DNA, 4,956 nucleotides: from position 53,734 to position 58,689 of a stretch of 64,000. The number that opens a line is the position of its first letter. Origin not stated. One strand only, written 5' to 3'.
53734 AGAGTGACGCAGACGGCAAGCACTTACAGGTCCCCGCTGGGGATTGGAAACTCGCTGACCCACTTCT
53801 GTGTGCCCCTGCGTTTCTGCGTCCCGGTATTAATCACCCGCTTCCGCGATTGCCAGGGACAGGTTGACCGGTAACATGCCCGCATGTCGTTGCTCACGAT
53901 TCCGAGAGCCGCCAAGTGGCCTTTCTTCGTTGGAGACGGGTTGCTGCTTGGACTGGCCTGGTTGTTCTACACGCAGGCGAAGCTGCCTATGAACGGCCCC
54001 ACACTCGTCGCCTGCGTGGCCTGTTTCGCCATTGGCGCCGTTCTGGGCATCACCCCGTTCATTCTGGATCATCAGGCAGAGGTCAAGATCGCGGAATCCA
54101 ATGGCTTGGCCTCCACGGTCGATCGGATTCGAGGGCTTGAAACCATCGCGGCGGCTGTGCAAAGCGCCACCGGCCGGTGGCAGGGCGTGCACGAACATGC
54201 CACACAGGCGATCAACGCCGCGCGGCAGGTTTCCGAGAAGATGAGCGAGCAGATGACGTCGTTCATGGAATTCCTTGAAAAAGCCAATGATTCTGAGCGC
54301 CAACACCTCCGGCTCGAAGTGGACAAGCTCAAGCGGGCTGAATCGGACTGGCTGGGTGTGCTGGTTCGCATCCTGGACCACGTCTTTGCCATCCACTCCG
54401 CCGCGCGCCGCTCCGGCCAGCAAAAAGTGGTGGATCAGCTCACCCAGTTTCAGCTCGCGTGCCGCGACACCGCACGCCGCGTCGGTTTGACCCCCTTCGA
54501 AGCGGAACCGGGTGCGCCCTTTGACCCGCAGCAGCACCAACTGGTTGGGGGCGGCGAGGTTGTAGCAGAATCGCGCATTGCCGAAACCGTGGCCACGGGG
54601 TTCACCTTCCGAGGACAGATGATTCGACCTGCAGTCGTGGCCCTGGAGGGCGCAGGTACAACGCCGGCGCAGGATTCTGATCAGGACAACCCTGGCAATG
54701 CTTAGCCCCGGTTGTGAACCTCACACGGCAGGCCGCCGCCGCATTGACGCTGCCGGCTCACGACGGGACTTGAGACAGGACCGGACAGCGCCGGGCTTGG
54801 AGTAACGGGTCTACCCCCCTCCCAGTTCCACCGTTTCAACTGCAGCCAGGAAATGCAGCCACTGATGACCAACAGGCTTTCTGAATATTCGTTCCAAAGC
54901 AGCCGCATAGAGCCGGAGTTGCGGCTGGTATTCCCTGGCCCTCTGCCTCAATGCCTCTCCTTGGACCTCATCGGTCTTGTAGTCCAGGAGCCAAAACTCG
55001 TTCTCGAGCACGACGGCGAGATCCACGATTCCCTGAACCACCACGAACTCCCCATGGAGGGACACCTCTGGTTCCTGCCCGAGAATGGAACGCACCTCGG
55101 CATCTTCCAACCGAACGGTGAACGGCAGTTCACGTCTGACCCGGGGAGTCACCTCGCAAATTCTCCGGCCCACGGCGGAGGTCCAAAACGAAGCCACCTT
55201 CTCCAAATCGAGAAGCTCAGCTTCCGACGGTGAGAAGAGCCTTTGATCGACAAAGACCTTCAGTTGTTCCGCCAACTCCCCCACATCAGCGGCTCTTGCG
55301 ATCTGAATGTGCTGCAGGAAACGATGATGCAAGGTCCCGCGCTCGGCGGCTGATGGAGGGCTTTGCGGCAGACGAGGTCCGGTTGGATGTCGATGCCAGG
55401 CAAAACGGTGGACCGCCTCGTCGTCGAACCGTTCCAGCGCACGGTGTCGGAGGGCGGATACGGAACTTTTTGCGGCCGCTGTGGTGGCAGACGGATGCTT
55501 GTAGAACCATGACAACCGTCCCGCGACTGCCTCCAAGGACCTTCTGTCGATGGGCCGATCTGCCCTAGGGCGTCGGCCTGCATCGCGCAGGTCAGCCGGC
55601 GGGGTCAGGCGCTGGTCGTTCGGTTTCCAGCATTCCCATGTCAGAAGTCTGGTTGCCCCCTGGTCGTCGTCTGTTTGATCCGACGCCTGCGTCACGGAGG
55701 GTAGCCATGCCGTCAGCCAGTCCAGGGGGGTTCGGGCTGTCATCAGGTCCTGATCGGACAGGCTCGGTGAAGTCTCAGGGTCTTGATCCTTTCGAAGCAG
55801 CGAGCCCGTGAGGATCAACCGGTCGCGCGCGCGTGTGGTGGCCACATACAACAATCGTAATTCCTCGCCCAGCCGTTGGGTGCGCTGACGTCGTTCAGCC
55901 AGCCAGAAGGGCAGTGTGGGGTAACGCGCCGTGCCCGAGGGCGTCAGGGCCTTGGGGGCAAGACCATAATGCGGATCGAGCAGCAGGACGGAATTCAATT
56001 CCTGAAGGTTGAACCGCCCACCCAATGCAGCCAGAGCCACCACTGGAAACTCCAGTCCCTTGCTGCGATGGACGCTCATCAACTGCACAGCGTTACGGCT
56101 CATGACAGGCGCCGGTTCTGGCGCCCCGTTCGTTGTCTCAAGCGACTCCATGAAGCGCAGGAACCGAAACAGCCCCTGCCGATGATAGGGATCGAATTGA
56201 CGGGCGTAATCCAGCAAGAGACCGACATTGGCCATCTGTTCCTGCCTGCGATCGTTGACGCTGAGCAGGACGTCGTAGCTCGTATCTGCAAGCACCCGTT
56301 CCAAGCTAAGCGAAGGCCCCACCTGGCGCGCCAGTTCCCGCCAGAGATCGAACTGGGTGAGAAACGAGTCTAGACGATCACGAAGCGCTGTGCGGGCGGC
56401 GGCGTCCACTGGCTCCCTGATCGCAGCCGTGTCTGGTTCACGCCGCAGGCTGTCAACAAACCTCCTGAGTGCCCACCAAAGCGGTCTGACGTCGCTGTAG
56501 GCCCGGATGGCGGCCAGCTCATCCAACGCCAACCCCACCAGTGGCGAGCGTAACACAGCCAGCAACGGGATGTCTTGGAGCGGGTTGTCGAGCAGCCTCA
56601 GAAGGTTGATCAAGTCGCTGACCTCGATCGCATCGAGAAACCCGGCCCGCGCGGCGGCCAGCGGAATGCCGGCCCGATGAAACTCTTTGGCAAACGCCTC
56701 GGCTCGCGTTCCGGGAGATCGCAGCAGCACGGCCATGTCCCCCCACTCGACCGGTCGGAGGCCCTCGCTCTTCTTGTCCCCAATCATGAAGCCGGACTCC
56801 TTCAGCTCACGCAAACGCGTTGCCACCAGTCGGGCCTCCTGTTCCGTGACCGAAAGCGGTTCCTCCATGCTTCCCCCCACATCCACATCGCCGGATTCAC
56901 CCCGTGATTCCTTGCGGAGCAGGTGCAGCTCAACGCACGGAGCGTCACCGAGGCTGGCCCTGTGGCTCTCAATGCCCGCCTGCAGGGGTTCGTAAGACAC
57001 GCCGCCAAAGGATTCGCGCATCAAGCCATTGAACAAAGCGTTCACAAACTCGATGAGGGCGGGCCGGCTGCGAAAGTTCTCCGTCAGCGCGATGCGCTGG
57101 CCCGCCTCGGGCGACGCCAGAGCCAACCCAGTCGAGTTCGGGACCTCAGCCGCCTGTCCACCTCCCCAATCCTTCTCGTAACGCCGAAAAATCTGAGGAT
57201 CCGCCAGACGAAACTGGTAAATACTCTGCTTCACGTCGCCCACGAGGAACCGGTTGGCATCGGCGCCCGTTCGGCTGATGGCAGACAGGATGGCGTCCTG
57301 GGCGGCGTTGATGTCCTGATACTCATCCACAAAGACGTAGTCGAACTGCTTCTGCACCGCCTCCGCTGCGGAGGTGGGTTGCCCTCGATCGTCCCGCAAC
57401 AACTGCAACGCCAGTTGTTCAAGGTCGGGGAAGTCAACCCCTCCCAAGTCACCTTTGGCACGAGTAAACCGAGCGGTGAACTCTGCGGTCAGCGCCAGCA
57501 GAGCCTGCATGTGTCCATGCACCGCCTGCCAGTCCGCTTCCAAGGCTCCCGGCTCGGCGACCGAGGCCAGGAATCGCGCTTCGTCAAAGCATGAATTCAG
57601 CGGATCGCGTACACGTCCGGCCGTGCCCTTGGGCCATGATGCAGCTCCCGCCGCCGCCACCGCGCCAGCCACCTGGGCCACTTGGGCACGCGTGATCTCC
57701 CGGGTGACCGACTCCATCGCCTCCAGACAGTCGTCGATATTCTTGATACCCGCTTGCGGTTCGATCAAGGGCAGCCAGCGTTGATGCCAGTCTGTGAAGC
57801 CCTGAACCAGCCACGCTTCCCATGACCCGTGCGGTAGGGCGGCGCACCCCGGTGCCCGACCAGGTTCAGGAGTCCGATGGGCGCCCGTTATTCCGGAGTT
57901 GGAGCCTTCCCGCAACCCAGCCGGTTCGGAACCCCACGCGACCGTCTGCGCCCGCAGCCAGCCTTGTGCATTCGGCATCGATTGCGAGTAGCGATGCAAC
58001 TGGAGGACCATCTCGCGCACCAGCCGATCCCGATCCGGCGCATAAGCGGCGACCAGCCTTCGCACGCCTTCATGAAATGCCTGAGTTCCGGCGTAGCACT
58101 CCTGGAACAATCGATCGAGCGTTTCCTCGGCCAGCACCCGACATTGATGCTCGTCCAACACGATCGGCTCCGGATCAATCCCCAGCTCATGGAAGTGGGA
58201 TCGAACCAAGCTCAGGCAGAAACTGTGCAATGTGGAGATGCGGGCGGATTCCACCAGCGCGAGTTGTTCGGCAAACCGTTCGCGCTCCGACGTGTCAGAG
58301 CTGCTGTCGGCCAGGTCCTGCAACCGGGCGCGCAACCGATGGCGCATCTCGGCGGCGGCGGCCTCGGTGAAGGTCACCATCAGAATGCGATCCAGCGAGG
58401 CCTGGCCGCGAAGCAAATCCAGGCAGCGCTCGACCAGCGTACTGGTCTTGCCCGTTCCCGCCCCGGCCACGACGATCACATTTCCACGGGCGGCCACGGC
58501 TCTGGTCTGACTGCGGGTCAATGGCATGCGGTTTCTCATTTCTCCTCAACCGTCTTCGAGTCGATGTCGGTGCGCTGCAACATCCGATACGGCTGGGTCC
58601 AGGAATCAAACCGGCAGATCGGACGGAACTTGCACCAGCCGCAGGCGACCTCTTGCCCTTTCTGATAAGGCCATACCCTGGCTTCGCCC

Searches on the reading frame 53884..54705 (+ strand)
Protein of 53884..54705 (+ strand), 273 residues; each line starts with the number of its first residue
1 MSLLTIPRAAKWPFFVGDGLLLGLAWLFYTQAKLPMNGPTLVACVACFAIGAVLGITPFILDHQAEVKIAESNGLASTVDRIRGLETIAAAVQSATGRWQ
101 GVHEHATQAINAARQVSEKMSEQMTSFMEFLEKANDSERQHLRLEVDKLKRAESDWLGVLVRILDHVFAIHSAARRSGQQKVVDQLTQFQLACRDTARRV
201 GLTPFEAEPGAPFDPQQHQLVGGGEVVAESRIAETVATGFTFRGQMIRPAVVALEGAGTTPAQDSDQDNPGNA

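Call 16: search_protein_families(library=pfam, max_evalue=0.001, proteins=[window:53884-54705:+])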
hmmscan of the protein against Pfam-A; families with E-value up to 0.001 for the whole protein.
window:53884-54705:+ (273 aa): 1 family
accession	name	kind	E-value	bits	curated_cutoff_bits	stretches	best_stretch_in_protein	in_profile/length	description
PF01025.24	GrpE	-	4.1e-09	36.8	25.8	1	115-253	22-162/165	GrpE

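Call 68: search_protein_families(library=ncbifam, max_evalue=0.01, proteins=[window:53884-54705:+])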
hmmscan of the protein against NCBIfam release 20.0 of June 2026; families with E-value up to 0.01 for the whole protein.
window:53884-54705:+ (273 aa): 10 families
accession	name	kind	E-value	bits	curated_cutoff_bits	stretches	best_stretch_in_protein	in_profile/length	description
NF010755.0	PRK14158.1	equivalog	3.7e-07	29.8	200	1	179-254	115-192/198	nucleotide exchange factor GrpE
NF010749.0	PRK14151.1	equivalog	6.6e-06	25.9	231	1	191-261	109-182/188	nucleotide exchange factor GrpE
NF010752.0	PRK14155.1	equivalog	4.3e-05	23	194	1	196-268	109-184/208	nucleotide exchange factor GrpE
NF010750.0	PRK14153.1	equivalog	0.00016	21.2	194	1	160-254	89-185/194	nucleotide exchange factor GrpE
NF010747.0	PRK14149.1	equivalog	0.00019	21.1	176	1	113-254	45-187/191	nucleotide exchange factor GrpE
NF010748.0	PRK14150.1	equivalog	0.00057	19.4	152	1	195-254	134-194/198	nucleotide exchange factor GrpE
NF003593.1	PRK05255.1-1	equivalog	0.00083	19.4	70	1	85-151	65-132/155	ribosome biogenesis factor YjgA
NF010745.0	PRK14147.1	equivalog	0.0016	18.3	184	1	134-253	45-167/172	nucleotide exchange factor GrpE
NF010738.0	PRK14140.1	equivalog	0.0022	17.8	137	0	206-253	140-188/191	nucleotide exchange factor GrpE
NF010739.0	PRK14141.1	equivalog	0.0068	16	192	1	161-267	97-204/211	nucleotide exchange factor GrpE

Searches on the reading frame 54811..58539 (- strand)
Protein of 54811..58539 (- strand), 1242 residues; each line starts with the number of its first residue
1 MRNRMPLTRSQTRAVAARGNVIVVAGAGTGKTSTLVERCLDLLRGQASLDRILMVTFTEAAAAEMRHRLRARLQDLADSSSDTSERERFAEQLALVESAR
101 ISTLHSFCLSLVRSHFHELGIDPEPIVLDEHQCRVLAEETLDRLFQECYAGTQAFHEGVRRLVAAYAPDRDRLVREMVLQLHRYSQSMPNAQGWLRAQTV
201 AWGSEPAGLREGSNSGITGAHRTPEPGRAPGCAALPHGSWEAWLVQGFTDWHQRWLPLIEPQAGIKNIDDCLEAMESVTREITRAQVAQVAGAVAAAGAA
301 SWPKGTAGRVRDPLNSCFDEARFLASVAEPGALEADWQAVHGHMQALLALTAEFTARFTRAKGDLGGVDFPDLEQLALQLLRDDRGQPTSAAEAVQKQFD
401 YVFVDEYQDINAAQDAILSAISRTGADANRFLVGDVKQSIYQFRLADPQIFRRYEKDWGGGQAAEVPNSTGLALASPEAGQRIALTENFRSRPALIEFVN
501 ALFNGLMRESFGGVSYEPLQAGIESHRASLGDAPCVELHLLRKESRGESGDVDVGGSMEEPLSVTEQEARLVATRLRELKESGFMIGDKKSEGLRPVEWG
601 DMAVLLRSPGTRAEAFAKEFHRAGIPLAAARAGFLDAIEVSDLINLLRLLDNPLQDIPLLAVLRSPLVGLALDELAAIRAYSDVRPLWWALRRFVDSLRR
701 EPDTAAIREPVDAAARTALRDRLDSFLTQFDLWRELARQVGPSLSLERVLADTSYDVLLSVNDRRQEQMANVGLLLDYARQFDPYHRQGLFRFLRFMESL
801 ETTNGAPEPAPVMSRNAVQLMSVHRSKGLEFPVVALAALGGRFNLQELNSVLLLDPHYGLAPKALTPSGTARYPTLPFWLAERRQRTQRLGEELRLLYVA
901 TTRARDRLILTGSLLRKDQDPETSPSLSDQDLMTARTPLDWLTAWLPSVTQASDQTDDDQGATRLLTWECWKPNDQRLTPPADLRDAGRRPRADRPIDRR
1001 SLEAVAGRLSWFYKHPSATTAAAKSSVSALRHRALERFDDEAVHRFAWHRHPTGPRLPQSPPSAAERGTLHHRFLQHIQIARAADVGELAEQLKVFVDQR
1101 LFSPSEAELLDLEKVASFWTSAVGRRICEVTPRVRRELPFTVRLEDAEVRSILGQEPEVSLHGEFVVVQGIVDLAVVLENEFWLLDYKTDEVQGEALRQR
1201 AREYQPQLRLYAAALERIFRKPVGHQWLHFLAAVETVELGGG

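Call 16: search_protein_families(library=pfam, max_evalue=0.001, proteins=[window:54811-58539:-])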
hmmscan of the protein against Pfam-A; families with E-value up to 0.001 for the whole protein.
window:54811-58539:- (1242 aa): 6 families
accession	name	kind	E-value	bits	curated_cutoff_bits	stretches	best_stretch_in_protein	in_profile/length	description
PF00580.27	UvrD-helicase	-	1.9e-51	175.8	23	1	8-457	2-269/271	UvrD/REP helicase N-terminal domain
PF13361.12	UvrD_C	-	4.1e-25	89.4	25.6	1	483-911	1-346/350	UvrD-like helicase C-terminal domain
PF13245.12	AAA_19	-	9.5e-18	65.1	25.1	1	13-444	3-134/134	AAA domain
PF12705.13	PDDEXK_1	-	6.5e-11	43.1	22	1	1056-1222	27-176/247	PD-(D/E)XK nuclease superfamily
PF13538.12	UvrD_C_2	-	5.2e-08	33.1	27.4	0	820-837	4-21/52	UvrD-like helicase C-terminal domain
PF13604.12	AAA_30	-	0.0007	19.8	27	0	12-84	7-81/191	AAA domain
